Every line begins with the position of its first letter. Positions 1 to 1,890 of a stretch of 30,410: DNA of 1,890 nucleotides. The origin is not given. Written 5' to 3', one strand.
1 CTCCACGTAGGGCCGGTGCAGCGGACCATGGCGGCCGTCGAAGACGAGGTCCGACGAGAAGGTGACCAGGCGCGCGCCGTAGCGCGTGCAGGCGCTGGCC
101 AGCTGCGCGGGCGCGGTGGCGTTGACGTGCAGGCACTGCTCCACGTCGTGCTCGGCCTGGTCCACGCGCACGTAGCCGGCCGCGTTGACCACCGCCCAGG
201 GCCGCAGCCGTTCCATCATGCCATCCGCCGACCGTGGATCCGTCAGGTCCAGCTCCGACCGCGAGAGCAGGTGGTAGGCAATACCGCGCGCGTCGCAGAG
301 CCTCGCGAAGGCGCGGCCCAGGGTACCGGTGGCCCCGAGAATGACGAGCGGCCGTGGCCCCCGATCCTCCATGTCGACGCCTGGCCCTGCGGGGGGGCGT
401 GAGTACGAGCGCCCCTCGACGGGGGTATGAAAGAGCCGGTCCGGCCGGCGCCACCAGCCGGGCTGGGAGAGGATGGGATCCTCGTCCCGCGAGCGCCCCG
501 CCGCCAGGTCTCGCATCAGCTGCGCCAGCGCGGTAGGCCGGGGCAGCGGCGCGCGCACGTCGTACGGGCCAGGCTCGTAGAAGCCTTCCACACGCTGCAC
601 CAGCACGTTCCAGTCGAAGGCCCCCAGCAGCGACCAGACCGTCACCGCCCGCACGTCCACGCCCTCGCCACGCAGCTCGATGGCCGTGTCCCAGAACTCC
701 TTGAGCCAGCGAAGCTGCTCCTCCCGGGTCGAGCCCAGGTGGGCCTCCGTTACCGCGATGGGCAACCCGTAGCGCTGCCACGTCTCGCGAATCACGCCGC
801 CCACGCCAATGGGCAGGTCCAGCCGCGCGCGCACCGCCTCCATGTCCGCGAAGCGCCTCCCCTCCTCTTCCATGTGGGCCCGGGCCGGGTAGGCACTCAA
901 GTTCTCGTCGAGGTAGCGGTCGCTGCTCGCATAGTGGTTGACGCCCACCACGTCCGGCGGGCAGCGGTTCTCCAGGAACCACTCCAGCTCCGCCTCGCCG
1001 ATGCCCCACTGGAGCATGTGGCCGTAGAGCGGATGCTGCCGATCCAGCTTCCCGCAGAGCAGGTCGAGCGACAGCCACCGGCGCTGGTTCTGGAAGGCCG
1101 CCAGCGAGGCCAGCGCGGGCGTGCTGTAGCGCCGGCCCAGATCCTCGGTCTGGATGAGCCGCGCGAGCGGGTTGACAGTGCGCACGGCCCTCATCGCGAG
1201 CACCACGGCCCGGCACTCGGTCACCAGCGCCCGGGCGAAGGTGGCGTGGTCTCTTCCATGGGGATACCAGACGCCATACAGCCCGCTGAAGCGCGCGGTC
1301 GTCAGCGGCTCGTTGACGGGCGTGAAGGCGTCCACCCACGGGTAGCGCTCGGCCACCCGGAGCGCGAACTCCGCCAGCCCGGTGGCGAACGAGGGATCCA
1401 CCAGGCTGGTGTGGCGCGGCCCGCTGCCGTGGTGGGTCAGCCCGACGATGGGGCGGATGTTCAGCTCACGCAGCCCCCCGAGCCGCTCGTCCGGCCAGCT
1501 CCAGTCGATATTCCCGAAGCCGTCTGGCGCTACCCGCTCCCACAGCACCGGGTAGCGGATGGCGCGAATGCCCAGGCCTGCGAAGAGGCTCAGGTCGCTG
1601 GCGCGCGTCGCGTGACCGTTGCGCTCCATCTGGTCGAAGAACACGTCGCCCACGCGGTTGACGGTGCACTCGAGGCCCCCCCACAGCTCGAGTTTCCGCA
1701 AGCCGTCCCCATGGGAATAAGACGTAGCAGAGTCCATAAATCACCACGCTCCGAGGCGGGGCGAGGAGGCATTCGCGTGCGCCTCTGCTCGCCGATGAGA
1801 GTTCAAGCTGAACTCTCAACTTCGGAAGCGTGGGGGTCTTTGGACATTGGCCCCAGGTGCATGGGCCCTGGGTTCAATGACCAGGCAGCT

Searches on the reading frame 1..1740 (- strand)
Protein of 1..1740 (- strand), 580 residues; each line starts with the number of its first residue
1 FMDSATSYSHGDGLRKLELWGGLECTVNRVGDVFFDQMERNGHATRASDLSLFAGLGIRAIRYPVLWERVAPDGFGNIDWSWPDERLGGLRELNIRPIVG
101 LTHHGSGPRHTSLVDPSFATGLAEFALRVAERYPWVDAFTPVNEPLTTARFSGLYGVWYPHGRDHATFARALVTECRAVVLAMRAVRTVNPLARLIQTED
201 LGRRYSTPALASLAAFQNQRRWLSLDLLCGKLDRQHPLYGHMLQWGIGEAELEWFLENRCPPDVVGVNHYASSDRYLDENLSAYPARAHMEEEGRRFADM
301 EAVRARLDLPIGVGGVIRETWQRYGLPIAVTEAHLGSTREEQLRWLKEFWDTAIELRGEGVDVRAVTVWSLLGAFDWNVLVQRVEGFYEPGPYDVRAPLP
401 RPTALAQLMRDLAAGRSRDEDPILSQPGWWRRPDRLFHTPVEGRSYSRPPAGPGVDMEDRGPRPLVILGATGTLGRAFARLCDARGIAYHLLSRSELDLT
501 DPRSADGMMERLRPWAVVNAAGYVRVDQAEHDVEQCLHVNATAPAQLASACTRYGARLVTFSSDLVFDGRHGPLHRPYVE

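Call 14: search_protein_families(library=pfam, proteins=[window:1-1740:-], max_evalue=0.00001)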
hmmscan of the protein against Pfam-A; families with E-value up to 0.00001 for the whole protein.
window:1-1740:- (580 aa): 3 families
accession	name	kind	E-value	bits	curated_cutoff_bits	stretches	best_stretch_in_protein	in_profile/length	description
PF04321.23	RmlD_sub_bind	-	1.1e-28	100.6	27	1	465-571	3-109/287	RmlD substrate binding domain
PF01370.27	Epimerase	-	3.2e-13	50.1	20.9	1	466-569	2-121/240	NAD dependent epimerase/dehydratase family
PF00232.24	Glyco_hydro_1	-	7.8e-13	48.1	22.6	1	47-378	61-415/453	Glycosyl hydrolase family 1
